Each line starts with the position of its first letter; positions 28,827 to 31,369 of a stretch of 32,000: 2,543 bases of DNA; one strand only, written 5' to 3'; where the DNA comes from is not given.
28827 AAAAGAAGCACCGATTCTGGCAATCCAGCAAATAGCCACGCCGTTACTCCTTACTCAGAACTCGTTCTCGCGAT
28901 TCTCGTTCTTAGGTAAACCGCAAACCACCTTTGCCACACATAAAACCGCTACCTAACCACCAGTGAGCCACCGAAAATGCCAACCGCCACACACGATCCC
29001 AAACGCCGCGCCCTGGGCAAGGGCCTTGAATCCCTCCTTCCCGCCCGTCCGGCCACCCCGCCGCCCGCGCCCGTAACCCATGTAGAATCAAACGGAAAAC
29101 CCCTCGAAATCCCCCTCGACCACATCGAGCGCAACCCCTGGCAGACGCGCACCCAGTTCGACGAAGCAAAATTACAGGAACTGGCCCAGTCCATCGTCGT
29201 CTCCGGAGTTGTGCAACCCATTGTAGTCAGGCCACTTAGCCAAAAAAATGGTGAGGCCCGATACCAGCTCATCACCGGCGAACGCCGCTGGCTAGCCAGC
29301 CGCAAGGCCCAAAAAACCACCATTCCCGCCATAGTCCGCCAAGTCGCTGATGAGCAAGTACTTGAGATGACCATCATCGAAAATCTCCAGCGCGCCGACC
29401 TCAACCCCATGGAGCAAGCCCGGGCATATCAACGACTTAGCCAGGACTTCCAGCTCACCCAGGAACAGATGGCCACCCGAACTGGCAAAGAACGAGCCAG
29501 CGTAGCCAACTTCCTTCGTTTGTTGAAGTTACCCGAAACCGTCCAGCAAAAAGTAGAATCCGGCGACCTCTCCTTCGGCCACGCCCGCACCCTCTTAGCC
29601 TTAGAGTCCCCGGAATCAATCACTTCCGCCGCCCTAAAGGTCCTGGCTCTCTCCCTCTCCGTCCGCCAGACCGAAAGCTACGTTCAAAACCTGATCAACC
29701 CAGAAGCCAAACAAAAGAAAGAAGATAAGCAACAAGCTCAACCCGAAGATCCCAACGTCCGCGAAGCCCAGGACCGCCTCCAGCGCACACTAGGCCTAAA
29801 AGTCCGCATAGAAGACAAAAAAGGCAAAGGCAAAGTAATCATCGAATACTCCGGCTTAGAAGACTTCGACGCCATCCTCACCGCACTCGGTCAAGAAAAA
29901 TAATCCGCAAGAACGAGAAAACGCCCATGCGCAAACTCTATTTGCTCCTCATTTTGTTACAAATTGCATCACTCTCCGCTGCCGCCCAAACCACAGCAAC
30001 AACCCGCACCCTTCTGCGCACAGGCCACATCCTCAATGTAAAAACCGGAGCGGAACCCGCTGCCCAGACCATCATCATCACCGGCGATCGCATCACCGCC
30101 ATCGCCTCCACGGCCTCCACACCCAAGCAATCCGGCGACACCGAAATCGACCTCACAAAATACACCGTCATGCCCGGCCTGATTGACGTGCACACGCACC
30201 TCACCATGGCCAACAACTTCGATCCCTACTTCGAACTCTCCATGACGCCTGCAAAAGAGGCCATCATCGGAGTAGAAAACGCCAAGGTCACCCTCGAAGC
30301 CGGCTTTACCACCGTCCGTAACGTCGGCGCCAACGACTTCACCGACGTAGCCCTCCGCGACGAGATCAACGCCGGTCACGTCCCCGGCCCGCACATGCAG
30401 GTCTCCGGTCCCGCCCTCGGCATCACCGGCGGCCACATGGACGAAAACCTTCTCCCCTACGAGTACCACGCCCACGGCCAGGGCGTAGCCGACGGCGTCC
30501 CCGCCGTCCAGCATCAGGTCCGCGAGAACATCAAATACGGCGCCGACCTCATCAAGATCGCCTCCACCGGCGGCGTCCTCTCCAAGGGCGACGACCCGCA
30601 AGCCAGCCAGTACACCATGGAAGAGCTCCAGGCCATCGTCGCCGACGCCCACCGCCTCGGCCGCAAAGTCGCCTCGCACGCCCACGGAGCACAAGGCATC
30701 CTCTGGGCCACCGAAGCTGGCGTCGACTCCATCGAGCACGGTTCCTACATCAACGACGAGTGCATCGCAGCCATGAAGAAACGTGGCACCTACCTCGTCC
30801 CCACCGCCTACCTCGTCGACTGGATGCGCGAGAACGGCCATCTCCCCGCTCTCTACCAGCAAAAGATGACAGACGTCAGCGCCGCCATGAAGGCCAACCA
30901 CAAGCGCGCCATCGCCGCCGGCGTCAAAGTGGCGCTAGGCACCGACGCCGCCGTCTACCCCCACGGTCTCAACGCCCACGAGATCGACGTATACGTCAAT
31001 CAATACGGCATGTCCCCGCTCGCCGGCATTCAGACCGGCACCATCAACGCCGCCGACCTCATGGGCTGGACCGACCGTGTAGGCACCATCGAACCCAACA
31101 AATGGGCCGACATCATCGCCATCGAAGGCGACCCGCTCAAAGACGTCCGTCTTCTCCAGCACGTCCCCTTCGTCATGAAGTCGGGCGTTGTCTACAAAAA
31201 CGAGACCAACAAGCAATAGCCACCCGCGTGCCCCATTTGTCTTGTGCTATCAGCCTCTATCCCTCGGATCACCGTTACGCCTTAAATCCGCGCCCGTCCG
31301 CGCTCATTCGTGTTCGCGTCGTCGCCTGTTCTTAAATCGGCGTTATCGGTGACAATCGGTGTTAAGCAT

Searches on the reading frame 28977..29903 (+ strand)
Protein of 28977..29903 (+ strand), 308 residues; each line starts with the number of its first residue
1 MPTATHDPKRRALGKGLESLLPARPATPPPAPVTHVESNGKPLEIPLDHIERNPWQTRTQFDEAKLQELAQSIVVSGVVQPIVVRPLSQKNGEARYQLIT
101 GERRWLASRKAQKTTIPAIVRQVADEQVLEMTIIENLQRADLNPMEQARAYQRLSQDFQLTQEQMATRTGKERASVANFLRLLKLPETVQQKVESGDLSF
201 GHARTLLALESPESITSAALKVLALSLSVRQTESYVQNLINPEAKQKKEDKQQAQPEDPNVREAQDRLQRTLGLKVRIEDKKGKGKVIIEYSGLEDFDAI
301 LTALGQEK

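Call 11: search_protein_families(library=pfam, proteins=[window:28977-29903:+])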
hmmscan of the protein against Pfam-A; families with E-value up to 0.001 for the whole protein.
window:28977-29903:+ (308 aa): 3 families
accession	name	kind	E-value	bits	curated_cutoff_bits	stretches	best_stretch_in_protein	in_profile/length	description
PF17762.8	HTH_ParB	-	1e-35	122.4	22.6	1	141-239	2-100/102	ParB HTH domain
PF02195.25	ParB_N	-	1.1e-30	106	26.3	1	44-138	5-95/95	ParB N-terminal domain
PF23552.2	ParB_C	-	3e-12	46.2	23.8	1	258-304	2-49/50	ParB dimerisation domain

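Call 19: find_encoding_contigs(protein=window:28977-29903:+, flank=10000, max_places=6)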
Protein window:28977-29903:+ (308 aa): no gene with exactly this product is on record in the collection.

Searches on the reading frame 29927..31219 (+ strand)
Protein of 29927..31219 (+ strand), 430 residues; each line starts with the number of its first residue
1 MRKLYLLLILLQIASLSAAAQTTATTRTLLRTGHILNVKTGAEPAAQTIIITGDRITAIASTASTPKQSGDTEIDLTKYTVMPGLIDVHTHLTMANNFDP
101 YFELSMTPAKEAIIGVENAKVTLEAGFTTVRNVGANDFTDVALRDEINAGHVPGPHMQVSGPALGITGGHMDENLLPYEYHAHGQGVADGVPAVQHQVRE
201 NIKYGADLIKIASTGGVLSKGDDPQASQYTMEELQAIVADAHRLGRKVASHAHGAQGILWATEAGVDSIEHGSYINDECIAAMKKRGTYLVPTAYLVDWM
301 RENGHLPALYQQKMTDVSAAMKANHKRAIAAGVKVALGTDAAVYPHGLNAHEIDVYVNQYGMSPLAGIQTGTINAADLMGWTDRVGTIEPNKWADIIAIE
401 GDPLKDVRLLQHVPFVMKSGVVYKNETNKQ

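Call 11: search_protein_families(library=pfam, proteins=[window:29927-31219:+])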
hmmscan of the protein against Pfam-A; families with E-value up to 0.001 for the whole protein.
window:29927-31219:+ (430 aa): 2 families
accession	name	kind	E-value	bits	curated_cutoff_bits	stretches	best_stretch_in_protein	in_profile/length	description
PF01979.26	Amidohydro_1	-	1.8e-48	166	25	1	80-420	1-342/345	Amidohydrolase family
PF07969.17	Amidohydro_3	-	3.3e-16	60.3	29.7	2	227-405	257-450/472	Amidohydrolase family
